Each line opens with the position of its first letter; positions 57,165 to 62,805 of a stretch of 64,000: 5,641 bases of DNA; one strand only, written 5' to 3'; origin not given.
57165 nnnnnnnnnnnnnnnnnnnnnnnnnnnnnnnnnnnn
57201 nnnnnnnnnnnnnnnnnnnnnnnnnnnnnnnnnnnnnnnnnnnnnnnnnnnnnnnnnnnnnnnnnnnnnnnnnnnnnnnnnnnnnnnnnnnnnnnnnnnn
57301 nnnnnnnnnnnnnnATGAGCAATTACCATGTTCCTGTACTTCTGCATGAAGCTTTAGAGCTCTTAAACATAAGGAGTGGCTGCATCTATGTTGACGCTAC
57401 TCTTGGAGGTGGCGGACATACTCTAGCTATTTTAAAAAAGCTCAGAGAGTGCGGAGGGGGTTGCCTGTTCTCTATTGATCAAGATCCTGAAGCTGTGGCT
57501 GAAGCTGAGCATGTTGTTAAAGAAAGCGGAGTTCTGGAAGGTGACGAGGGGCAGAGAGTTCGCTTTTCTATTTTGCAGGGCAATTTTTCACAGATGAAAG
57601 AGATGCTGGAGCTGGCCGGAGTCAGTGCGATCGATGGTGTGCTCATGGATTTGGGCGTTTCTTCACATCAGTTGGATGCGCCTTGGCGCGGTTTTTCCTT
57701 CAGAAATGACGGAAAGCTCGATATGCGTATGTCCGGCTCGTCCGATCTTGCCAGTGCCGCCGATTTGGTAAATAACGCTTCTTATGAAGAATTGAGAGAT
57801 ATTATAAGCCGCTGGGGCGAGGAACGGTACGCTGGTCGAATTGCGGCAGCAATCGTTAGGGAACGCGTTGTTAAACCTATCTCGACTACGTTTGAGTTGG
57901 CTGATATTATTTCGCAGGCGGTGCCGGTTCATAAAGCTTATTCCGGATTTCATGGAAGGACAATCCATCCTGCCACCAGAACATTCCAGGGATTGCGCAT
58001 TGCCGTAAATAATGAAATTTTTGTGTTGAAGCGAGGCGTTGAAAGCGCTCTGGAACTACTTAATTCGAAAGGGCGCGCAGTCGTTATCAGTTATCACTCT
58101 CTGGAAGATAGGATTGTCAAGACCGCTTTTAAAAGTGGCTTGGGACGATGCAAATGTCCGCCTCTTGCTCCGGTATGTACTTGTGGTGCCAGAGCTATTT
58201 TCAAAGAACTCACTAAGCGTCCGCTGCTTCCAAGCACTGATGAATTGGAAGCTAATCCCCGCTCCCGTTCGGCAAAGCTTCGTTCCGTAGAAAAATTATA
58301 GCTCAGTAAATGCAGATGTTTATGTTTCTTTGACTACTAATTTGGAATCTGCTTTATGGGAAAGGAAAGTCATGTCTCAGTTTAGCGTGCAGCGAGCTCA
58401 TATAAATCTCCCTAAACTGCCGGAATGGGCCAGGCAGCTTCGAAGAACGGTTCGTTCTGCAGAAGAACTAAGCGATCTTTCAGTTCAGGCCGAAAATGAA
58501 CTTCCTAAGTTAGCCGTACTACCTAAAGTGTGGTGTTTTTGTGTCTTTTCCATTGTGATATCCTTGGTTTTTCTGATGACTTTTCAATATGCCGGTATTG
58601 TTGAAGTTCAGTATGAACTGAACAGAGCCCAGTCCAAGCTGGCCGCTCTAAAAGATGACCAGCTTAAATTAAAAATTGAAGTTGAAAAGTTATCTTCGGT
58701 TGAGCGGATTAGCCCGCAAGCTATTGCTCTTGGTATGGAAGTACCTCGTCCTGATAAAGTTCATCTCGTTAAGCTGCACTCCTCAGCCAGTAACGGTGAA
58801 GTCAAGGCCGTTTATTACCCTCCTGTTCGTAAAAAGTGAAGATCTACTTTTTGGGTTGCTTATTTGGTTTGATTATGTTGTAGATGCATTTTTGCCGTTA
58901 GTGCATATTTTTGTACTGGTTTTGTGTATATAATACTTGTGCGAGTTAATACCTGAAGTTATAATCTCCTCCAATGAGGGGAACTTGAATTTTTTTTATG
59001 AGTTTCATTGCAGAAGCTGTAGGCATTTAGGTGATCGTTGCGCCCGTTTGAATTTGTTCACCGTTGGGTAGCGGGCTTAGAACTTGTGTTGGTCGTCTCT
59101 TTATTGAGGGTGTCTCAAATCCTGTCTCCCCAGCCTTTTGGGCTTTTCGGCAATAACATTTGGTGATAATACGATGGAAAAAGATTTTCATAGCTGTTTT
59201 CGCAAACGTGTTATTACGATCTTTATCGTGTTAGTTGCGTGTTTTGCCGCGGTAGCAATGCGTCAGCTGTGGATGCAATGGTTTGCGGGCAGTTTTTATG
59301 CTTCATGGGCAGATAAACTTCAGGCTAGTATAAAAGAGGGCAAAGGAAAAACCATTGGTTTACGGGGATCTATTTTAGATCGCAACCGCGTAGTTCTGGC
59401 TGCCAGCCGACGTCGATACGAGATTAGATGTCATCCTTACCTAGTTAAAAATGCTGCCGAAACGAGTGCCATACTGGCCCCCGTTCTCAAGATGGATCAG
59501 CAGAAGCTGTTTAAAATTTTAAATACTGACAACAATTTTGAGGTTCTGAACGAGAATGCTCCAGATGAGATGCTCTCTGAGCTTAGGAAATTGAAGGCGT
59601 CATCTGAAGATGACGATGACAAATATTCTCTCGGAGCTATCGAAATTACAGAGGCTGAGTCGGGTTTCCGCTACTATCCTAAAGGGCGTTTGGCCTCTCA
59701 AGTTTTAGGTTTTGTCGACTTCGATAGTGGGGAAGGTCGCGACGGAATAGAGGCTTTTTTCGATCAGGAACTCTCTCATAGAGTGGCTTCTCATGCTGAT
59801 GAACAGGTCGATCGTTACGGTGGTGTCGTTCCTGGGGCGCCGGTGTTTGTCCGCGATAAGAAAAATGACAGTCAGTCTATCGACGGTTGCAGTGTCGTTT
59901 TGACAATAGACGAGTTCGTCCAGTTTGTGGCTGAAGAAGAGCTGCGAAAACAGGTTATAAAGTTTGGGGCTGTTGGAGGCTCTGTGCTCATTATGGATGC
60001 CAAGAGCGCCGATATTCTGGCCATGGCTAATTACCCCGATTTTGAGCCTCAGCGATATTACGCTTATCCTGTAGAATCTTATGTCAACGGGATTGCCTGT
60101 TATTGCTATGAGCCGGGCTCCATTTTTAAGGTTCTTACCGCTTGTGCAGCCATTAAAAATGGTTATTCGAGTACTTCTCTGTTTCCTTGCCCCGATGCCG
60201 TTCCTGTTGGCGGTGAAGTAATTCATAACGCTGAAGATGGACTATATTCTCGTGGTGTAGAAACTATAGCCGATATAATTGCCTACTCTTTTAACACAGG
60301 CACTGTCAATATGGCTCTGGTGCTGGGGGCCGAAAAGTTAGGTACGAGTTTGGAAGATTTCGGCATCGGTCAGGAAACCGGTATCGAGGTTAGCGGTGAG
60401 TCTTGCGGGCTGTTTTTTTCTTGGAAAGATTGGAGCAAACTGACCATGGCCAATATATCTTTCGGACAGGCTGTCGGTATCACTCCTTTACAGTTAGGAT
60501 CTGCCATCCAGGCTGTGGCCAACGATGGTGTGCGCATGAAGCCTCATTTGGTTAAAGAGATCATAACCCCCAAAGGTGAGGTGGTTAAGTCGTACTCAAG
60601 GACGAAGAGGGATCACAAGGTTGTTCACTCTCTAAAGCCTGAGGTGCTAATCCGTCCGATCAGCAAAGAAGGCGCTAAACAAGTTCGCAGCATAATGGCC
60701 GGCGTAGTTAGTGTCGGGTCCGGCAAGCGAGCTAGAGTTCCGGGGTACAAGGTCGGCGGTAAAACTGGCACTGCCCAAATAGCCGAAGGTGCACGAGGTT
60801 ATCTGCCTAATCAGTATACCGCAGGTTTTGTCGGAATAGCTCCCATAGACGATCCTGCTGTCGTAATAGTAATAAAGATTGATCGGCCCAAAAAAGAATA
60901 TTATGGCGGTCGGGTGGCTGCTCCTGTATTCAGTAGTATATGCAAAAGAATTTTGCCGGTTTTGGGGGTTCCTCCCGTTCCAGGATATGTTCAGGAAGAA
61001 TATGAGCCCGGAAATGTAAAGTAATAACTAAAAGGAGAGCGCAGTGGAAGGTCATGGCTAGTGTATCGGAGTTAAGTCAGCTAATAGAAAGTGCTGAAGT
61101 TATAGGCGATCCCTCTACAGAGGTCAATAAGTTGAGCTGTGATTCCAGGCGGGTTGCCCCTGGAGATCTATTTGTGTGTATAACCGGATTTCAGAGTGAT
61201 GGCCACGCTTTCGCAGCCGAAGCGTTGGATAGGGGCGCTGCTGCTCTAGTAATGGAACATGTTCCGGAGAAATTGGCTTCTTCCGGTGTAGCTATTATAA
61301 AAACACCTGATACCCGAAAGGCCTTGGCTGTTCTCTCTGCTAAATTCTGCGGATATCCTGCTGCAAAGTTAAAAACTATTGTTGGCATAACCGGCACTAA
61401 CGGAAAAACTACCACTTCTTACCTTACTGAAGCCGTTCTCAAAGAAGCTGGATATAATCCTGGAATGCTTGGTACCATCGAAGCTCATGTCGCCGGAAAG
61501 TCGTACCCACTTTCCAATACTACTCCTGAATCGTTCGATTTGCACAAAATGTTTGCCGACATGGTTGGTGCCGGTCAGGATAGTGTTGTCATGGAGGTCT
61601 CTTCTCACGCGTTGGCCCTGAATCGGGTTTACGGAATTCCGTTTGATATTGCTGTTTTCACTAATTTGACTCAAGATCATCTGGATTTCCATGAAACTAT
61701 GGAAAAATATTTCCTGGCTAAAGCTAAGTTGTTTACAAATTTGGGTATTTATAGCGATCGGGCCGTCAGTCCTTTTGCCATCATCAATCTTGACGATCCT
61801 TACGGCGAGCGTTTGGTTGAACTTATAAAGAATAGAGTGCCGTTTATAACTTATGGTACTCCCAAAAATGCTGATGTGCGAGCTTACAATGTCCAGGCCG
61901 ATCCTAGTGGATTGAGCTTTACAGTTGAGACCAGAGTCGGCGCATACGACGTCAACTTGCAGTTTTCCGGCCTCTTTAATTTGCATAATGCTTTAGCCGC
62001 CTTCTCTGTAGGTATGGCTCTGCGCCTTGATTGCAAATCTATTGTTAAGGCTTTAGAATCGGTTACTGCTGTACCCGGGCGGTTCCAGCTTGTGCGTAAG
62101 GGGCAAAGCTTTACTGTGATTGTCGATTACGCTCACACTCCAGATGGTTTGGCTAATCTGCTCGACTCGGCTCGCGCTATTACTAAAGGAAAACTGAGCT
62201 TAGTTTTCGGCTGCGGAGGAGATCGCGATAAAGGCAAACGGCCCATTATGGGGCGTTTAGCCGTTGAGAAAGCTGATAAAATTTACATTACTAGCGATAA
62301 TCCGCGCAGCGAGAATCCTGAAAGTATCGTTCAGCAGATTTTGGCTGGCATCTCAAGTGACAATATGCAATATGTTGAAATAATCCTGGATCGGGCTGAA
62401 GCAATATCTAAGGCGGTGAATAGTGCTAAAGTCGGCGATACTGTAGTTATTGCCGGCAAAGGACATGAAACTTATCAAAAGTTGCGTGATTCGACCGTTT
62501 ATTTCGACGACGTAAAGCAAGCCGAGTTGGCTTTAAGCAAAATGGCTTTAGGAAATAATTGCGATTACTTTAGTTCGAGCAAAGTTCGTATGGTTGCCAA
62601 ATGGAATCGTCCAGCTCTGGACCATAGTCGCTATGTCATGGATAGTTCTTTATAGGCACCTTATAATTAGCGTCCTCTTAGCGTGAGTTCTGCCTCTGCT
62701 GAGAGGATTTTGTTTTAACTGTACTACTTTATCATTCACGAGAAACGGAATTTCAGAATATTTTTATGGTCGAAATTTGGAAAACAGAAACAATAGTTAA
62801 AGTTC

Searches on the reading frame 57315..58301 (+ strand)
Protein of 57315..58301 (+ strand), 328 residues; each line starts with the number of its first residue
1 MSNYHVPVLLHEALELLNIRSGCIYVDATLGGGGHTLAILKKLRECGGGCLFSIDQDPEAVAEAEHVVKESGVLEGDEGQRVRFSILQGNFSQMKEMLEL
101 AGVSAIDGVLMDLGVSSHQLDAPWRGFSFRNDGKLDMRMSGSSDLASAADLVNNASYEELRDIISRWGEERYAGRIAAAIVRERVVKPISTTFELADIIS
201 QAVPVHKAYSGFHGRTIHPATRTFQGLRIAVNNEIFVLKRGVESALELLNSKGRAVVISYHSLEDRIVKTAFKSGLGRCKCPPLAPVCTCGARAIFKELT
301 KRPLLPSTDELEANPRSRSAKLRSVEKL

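Call 60: search_protein_families(library=pfam, proteins=[window:57315-58301:+], max_evalue=0.05)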
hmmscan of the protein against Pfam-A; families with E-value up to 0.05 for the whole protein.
window:57315-58301:+ (328 aa): 2 families
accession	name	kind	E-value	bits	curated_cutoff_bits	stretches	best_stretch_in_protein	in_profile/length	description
PF01795.25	Methyltransf_5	-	1.4e-104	350.4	27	1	4-327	3-308/309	MraW methylase family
PF13578.12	Methyltransf_24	-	0.01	17.1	26.3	1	32-117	7-80/105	Methyltransferase domain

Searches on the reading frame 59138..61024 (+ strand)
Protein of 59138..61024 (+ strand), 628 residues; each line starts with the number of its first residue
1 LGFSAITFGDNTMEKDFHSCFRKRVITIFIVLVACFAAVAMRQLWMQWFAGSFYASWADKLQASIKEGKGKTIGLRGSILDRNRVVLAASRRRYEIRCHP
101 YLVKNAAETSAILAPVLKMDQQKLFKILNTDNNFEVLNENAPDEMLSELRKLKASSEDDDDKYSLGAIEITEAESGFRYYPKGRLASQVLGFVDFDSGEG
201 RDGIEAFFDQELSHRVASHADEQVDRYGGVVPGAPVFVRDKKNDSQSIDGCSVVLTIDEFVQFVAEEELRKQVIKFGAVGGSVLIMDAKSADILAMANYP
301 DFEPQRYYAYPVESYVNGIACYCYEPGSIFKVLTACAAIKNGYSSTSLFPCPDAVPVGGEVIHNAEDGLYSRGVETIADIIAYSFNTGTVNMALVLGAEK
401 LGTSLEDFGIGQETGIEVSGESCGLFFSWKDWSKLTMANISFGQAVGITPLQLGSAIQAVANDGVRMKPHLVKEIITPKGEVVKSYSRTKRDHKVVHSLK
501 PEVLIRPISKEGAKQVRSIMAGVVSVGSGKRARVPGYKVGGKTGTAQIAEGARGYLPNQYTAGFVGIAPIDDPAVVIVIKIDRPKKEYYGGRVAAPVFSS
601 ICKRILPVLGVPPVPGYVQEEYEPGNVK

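Call 60: search_protein_families(library=pfam, proteins=[window:59138-61024:+], max_evalue=0.05)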
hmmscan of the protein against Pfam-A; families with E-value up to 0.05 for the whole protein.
window:59138-61024:+ (628 aa): 3 families
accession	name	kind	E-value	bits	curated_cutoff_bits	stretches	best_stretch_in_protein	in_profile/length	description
PF00905.27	Transpeptidase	-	4.6e-66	223.5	22.1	1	281-602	1-298/299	Penicillin binding protein transpeptidase domain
PF03717.20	PBP_dimer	-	4.2e-10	40.8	24.4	1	75-196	5-126/180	Penicillin-binding Protein dimerisation domain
PF21922.1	PBP_dimer_2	-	0.045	14.5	27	0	178-215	25-60/83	Penicillin binding protein A dimerisation domain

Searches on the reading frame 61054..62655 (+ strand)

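Call 60: search_protein_families(library=pfam, proteins=[window:61054-62655:+], max_evalue=0.05)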
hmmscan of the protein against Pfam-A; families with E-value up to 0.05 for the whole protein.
window:61054-62655:+ (533 aa): 3 families
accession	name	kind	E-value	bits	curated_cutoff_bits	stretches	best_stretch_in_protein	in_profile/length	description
PF08245.18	Mur_ligase_M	-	2e-55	188.3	24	1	112-319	1-199/200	Mur ligase middle domain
PF02875.26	Mur_ligase_C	-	5.5e-34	118.2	28.4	1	342-470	1-127/127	Mur ligase, glutamate ligase domain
PF01225.30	Mur_ligase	-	2.3e-10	41.1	21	1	24-98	2-94/95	Mur ligase family, catalytic domain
